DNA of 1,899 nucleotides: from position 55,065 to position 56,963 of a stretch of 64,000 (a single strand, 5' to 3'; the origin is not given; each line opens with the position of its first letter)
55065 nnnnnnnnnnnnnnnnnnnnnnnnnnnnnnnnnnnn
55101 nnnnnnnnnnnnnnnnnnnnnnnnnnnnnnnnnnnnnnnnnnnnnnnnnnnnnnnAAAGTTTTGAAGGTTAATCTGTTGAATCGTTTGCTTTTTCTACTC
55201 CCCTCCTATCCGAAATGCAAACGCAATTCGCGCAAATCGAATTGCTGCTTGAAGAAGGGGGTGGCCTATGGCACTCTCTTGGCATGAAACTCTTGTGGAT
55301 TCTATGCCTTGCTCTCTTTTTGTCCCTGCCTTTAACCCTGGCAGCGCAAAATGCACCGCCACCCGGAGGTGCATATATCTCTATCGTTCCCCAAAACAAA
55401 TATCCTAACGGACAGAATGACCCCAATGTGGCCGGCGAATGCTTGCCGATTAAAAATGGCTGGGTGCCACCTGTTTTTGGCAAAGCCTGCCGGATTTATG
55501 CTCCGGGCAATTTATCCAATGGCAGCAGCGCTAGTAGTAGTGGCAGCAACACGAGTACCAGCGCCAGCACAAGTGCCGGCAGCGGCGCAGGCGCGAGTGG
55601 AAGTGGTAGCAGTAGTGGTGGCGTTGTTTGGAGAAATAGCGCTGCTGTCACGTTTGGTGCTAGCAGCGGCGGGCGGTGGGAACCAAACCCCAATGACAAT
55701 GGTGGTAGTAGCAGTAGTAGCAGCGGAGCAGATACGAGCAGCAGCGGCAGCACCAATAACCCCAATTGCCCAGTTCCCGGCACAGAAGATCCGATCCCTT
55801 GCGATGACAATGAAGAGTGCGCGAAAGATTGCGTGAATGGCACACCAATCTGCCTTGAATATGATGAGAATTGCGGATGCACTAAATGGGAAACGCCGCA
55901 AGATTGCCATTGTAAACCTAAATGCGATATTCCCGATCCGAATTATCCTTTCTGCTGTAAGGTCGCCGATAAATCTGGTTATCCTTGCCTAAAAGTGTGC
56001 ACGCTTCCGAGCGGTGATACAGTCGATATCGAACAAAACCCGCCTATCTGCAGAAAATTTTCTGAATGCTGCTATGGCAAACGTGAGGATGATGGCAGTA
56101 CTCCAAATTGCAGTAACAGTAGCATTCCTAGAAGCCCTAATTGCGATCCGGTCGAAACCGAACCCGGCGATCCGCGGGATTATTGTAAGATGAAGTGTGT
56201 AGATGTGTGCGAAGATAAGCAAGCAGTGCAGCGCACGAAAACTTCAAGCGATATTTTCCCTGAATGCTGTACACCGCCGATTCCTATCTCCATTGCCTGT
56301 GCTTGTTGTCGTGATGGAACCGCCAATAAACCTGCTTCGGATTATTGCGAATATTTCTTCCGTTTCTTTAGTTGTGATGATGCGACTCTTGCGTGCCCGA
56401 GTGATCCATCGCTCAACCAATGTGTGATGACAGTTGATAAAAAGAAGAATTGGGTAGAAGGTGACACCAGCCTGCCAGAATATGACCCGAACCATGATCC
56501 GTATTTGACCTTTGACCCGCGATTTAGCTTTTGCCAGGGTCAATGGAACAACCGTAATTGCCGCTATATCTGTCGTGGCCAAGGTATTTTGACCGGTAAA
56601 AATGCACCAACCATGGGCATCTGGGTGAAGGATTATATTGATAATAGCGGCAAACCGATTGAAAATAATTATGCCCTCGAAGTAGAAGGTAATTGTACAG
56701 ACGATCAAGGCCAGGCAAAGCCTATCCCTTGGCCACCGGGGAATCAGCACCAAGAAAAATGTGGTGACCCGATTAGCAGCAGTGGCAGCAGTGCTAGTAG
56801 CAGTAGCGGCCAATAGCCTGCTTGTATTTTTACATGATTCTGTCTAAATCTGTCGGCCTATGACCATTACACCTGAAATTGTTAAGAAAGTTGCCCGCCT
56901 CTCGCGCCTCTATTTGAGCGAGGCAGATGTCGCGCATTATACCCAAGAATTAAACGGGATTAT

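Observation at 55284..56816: Secreted protein with 38 cysteines and Ser/Gly tracts, no family I can name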

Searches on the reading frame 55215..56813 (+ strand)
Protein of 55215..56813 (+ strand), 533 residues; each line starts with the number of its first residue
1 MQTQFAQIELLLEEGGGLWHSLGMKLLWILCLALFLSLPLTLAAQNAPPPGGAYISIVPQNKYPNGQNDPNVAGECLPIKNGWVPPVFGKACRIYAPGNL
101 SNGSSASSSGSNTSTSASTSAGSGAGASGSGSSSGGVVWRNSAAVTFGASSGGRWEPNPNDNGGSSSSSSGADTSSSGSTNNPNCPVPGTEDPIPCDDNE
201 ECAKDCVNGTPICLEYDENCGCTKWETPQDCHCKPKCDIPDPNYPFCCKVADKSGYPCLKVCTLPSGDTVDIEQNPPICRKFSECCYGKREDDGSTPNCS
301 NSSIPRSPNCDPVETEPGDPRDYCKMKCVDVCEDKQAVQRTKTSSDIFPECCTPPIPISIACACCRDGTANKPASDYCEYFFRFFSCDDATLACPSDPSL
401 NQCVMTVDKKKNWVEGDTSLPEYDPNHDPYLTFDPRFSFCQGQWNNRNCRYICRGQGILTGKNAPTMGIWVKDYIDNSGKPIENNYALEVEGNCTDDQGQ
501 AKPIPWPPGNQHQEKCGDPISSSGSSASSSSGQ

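Call 4: search_protein_families(library=pfam, proteins=[window:55284-56813:+], max_evalue=10)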
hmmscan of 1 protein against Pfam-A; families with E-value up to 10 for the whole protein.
window:55284-56813:+ (510 aa): 1 family
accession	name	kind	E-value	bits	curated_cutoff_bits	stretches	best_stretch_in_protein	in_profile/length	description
PF09253.15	Ole_e_6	-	0.025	15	27.7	1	286-319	4-37/39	Pollen allergen Ole e 6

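Call 5: search_protein_families(library=ncbifam, proteins=[window:55284-56813:+], max_evalue=10)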
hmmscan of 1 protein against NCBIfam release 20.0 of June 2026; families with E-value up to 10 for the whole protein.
window:55284-56813:+ (510 aa): 0 families

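Call 6: find_homologous_proteins(query=window:55284-56813:+, max_evalue=0.01)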
Query window:55284-56813:+ (510 aa): 7 proteins with E <= 0.01 among 8000 candidates.
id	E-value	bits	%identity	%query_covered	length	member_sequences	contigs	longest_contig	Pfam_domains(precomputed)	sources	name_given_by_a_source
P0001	0.0e+0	1206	100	100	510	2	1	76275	-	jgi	jgi:hypothetical protein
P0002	7.3e-204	697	70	65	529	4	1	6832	-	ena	-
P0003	8.3e-156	538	67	68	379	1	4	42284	-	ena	-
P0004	4.7e-131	456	58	65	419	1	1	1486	-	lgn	-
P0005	3.8e-114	401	55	64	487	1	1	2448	-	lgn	-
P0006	2.6e-91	325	39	95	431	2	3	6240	-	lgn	-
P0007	3.3e-59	219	40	61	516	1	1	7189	-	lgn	-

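Call 7: search_solved_structures(query=window:55284-56813:+, max_evalue=10)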
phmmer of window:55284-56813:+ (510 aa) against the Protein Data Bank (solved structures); distinct sequences matched with E-value up to 10: 1.
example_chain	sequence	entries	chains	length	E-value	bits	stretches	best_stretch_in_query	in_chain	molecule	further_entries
9fq7_4A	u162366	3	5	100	1.5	10.7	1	409-429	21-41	Cytochrome c oxidase subunit 6B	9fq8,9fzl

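Call 10: find_encoding_contigs(protein=P0003, flank=10000, max_places=4)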
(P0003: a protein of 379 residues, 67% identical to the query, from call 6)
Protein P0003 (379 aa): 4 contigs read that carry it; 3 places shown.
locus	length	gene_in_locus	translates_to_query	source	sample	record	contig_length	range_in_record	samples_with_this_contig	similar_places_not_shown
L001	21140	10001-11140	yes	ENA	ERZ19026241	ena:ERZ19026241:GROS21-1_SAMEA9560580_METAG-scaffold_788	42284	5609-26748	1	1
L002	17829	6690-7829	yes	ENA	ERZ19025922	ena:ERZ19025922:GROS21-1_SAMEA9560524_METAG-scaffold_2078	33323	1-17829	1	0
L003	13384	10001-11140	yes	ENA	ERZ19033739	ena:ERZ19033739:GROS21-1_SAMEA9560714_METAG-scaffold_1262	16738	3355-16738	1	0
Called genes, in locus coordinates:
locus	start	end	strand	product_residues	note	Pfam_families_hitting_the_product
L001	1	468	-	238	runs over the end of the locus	PF00696:AA_kinase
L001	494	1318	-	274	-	PF06691:DUF1189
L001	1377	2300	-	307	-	PF00889:EF_TS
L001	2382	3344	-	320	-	PF00318:Ribosomal_S2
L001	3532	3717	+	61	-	PF04588:HIG_1_N (weak)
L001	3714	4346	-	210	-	PF01144:CoA_trans, PF13336:AcetylCoA_hyd_C (weak)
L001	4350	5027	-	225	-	-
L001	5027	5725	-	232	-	PF01144:CoA_trans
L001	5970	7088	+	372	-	PF10098:DUF2336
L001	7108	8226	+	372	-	PF10098:DUF2336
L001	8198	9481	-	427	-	PF13439:Glyco_transf_4, PF13579:Glyco_trans_4_4, PF13477:Glyco_trans_4_2 (weak), PF00534:Glycos_transf_1, PF13692:Glyco_trans_1_4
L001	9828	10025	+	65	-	-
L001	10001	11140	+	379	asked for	-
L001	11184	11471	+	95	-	PF02686:GatC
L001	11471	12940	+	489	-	PF01425:Amidase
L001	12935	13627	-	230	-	PF13560:HTH_31 (weak), PF01381:HTH_3 (faint), PF07022:Phage_CI_repr (weak), PF00717:Peptidase_S24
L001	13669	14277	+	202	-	PF10090:HPTransfase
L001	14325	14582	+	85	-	-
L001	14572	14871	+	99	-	PF05016:ParE_toxin (weak)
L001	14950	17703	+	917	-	PF01627:Hpt, PF02895:H-kinase_dim, PF02518:HATPase_c, PF01584:CheW, PF00072:Response_reg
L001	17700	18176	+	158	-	PF01584:CheW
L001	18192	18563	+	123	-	PF00072:Response_reg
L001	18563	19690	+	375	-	PF00072:Response_reg, PF01339:CheB_methylest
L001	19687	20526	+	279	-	PF03705:CheR_N, PF01739:CheR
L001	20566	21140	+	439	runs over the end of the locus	PF01078:Mg_chelatase (faint), PF13191:AAA_16 (faint), PF00004:AAA (weak), PF07728:AAA_5 (weak), PF13521:AAA_28 (faint), PF07724:AAA_2, PF00004:AAA (weak)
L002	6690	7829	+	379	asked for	-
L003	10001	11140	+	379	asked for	-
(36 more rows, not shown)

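Call 15: find_encoding_contigs(protein=P0007, flank=10000, max_places=3)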
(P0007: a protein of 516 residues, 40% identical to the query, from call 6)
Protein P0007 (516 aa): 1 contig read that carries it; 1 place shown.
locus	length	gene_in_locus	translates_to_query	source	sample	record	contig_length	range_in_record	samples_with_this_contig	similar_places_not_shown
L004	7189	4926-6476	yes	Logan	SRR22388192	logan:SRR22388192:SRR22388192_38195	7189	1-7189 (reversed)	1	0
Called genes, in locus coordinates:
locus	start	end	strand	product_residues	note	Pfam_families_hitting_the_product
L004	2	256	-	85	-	?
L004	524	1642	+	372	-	PF10098:DUF2336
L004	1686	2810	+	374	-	PF10098:DUF2336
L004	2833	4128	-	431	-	PF13439:Glyco_transf_4, PF13579:Glyco_trans_4_4, PF20706:GT4-conflict (weak), PF00534:Glycos_transf_1, PF13692:Glyco_trans_1_4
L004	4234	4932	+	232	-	PF12146:Hydrolase_4, PF12697:Abhydrolase_6, PF00561:Abhydrolase_1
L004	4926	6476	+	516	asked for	-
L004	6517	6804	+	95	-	PF02686:GatC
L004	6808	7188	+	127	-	?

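Call 16: find_encoding_contigs(protein=P0006, flank=10000, max_places=3)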
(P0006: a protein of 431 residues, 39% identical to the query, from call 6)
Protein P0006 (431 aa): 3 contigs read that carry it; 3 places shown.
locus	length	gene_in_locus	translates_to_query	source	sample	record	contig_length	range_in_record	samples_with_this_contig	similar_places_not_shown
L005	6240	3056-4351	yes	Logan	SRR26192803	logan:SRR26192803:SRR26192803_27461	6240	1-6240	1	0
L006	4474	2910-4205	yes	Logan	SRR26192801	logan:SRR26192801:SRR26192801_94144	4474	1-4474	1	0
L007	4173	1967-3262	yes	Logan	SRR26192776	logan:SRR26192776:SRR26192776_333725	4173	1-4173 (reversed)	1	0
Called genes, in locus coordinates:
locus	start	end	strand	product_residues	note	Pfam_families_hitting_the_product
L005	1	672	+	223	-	?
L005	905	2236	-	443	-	PF13439:Glyco_transf_4, PF13579:Glyco_trans_4_4, PF13477:Glyco_trans_4_2 (weak), PF00534:Glycos_transf_1, PF13692:Glyco_trans_1_4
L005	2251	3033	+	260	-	PF12146:Hydrolase_4, PF12697:Abhydrolase_6, PF00561:Abhydrolase_1 (weak)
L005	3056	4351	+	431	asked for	-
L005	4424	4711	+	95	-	PF02686:GatC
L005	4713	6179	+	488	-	PF01425:Amidase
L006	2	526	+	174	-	?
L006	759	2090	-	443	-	PF13439:Glyco_transf_4, PF13579:Glyco_trans_4_4, PF13477:Glyco_trans_4_2 (weak), PF00534:Glycos_transf_1, PF13692:Glyco_trans_1_4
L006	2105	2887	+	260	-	PF12146:Hydrolase_4, PF12697:Abhydrolase_6, PF00561:Abhydrolase_1 (weak)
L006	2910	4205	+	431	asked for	-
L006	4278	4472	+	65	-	?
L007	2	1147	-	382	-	?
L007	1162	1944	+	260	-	PF12146:Hydrolase_4, PF12697:Abhydrolase_6, PF00561:Abhydrolase_1 (weak)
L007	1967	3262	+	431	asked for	-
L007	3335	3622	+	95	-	PF02686:GatC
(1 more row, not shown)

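Call 17: find_encoding_contigs(protein=P0002, flank=10000, max_places=3)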
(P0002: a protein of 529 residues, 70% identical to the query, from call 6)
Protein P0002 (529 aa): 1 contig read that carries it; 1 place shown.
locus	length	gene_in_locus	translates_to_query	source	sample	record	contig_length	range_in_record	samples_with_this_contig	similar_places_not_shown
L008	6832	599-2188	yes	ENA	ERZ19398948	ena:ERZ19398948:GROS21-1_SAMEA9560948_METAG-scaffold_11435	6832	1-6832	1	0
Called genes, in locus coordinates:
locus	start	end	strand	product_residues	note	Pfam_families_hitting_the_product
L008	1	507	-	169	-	?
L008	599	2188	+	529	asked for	-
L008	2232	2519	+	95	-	PF02686:GatC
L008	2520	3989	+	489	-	PF01425:Amidase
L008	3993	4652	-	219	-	PF07022:Phage_CI_repr (weak), PF00717:Peptidase_S24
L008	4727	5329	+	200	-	PF10090:HPTransfase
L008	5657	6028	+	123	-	PF00072:Response_reg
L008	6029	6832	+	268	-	?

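Call 29: find_homologous_proteins(query=A3, max_evalue=0.01)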
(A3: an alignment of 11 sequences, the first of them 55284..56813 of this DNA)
Query A3 (11 sequences) (510 aa, profile of the alignment): 8 proteins with E <= 0.01 among 8000 candidates.
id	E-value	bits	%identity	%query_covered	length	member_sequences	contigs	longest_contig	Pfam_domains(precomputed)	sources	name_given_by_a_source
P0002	3.7e-206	704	70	65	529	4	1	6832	-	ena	-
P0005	2.6e-202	691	55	64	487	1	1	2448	-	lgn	-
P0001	6.2e-201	687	100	100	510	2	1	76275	-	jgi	jgi:hypothetical protein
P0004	3.3e-189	648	58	65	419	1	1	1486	-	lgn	-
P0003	2.1e-177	609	67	68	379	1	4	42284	-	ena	-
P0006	1.0e-176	607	39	95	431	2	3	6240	-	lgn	-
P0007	1.9e-156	540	40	61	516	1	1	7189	-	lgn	-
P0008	1.8e-121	425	62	50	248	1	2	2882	-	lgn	-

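Call 35: list_cluster_members(proteins=[P0001, P0002, P0006, P0009, P0010, P0011, P0005, P0004, P0008])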
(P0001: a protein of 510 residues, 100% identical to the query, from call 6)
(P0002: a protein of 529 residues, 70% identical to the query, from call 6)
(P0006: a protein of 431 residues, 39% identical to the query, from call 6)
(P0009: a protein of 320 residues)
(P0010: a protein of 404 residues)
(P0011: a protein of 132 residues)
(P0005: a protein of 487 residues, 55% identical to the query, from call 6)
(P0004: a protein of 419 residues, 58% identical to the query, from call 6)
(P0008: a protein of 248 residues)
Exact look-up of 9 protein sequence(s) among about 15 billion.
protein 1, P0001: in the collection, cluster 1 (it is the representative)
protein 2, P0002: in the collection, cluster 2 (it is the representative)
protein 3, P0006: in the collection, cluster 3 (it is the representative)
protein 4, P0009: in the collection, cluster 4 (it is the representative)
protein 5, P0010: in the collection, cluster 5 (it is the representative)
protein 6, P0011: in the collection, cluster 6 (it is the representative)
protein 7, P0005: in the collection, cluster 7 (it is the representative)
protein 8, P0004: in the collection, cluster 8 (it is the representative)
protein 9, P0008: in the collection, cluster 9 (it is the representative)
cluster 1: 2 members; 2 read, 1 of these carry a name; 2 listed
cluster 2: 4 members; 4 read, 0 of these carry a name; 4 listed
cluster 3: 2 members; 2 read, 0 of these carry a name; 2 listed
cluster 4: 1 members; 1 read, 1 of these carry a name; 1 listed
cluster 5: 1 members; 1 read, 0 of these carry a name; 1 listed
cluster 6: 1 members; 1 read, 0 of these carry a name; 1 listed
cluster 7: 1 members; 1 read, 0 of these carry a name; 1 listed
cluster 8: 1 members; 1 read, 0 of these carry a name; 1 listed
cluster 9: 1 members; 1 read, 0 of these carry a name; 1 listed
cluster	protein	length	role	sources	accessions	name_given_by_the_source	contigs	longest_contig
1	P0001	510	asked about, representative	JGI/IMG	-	hypothetical protein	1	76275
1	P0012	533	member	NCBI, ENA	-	-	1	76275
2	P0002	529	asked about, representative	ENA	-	-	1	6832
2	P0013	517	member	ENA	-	-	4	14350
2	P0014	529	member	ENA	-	-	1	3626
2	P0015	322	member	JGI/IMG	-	-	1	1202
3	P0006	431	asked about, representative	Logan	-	-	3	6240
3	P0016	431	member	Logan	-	-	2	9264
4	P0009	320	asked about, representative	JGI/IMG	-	hypothetical protein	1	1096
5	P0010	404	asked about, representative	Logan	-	-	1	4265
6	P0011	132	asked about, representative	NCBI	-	-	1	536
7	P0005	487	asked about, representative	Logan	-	-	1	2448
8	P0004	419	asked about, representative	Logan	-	-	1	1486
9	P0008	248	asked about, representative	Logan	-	-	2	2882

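Call 36: find_encoding_contigs(protein=P0001, flank=2000, max_places=3)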
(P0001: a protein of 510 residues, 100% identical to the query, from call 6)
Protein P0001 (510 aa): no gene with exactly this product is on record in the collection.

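Call 38: find_encoding_contigs(protein=window:55215-56813:+, flank=1000, max_places=3)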
Protein window:55215-56813:+ (533 aa): no gene with exactly this product is on record in the collection.

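Call 56: search_protein_families(library=pfam, alignment_id=A3, max_evalue=10)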
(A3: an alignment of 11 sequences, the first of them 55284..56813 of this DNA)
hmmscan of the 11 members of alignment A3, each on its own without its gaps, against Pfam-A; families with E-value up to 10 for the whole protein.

A. member 1, window:55284-56813:+ (510 aa): 1 family
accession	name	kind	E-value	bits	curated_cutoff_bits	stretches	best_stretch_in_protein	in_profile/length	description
PF09253.15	Ole_e_6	-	0.025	15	27.7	1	286-319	4-37/39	Pollen allergen Ole e 6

B. families by the number of members that match (of 11 scanned): 3 families
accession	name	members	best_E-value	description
PF09253.15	Ole_e_6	1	0.025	Pollen allergen Ole e 6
PF18715.7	Phage_spike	1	0.057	Phage spike trimer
PF16719.11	SAWADEE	1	0.17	SAWADEE domain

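Call 57: search_protein_families(library=padloc, proteins=[window:55284-56813:+], max_evalue=1)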
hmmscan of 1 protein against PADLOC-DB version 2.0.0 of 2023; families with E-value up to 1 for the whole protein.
window:55284-56813:+ (510 aa): 0 families

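Call 66: search_protein_families(library=phrogs, proteins=[window:55284-56813:+, P0007], max_evalue=1)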
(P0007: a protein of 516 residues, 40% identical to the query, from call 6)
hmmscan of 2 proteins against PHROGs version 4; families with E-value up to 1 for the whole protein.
window:55284-56813:+ (510 aa): 0 families

P0007 (516 aa): 0 families

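Call 77: search_protein_families(library=ncbifam, proteins=[L005:2251-3030:+], max_evalue=0.00001)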
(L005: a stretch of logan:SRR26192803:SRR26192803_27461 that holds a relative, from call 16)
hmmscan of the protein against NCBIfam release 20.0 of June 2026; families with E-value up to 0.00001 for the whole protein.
L005:2251-3030:+ (260 aa): 3 families
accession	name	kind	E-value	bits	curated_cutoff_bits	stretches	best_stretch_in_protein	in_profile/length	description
NF011457.0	PRK14875.1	equivalog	2.3e-08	33.4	307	1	24-127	132-232/372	acetoin dehydrogenase dihydrolipoyllysine-residue acetyltransferase subunit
NF051488.1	bifunc_PcaDC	exception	9.7e-07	28.2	390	1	56-132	41-117/375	bifunctional 3-oxoadipate enol-lactonase/4-carboxymuconolactone decarboxylase PcaDC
NF051487.1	bifunc_PcaCD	exception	2.4e-06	26.9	430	1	57-122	202-267/413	bifunctional 4-carboxymuconolactone decarboxylase/3-oxoadipate enol-lactonase PcaCD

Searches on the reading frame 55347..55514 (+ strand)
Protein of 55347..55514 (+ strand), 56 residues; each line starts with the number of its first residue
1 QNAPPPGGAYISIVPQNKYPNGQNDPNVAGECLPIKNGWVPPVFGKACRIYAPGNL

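Call 54: find_homologous_proteins(query=A5, max_evalue=10)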
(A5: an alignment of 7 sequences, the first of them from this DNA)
Query A5 (7 sequences): 59 candidates shared short words with the query, none scored E <= 10.
